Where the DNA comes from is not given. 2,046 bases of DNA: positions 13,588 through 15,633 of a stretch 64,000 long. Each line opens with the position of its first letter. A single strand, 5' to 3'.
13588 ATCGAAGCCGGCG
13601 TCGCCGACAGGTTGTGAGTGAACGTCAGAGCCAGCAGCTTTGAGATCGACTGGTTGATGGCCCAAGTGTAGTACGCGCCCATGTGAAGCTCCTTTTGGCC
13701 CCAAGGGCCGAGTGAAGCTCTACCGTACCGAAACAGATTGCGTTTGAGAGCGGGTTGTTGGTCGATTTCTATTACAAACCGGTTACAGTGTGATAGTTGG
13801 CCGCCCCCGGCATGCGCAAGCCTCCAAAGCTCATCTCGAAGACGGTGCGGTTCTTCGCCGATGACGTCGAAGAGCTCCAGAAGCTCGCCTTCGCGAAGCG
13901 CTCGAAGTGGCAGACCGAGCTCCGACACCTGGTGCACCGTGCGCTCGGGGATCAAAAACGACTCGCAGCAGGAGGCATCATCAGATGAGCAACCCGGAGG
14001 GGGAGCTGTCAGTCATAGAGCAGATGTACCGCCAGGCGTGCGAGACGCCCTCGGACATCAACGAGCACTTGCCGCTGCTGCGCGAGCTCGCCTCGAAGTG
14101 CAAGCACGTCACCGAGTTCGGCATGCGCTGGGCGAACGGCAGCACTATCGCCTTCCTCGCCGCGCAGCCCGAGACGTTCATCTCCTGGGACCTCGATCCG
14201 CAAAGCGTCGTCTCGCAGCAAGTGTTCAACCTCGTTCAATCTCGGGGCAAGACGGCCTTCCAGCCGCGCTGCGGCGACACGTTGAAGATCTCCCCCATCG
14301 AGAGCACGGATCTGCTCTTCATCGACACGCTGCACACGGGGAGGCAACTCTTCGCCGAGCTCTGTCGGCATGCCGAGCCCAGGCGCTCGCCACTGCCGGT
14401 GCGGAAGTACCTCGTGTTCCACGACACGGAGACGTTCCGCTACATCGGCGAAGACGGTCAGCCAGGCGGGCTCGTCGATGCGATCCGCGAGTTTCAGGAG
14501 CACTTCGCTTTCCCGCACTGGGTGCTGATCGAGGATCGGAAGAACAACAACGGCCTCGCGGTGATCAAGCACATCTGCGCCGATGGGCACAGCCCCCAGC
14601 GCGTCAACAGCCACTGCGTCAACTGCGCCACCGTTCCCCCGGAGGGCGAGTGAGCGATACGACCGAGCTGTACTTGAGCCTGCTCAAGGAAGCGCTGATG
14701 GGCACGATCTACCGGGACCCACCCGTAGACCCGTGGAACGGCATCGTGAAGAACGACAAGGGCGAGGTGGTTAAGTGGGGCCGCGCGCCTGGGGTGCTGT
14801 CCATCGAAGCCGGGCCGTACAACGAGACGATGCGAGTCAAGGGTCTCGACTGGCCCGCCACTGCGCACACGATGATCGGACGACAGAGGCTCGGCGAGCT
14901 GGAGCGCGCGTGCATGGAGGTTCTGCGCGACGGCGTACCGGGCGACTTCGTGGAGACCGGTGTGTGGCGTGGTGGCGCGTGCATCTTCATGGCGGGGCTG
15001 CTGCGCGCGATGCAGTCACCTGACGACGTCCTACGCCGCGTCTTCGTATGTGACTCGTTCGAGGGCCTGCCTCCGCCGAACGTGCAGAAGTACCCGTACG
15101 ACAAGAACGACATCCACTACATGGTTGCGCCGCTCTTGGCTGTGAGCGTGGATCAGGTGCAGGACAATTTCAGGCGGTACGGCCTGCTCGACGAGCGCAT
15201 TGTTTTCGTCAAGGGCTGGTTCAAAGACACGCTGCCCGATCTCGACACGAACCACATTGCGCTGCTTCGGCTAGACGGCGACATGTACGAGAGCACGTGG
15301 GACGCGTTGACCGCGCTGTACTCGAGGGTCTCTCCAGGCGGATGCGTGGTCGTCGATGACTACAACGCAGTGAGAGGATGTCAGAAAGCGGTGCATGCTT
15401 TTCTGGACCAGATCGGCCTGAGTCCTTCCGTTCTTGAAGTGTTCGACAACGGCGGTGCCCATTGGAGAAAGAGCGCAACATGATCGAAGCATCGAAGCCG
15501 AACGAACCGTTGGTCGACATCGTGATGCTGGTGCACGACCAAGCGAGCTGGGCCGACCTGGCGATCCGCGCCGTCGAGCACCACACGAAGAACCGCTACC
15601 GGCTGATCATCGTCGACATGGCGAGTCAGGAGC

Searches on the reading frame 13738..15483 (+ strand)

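Call 19: search_protein_families(library=pfam, max_evalue=0.01, proteins=[window:13738-15483:+])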
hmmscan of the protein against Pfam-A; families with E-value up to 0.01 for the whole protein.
window:13738-15483:+ (581 aa): 2 families
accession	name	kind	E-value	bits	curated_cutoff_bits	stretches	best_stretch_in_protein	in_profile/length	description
PF05711.17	TylF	-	8.8e-90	300.9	23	1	310-578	2-264/264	Macrocin-O-methyltransferase (TylF)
PF13578.12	Methyltransf_24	-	7.5e-13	49.7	26.3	1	405-542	1-105/105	Methyltransferase domain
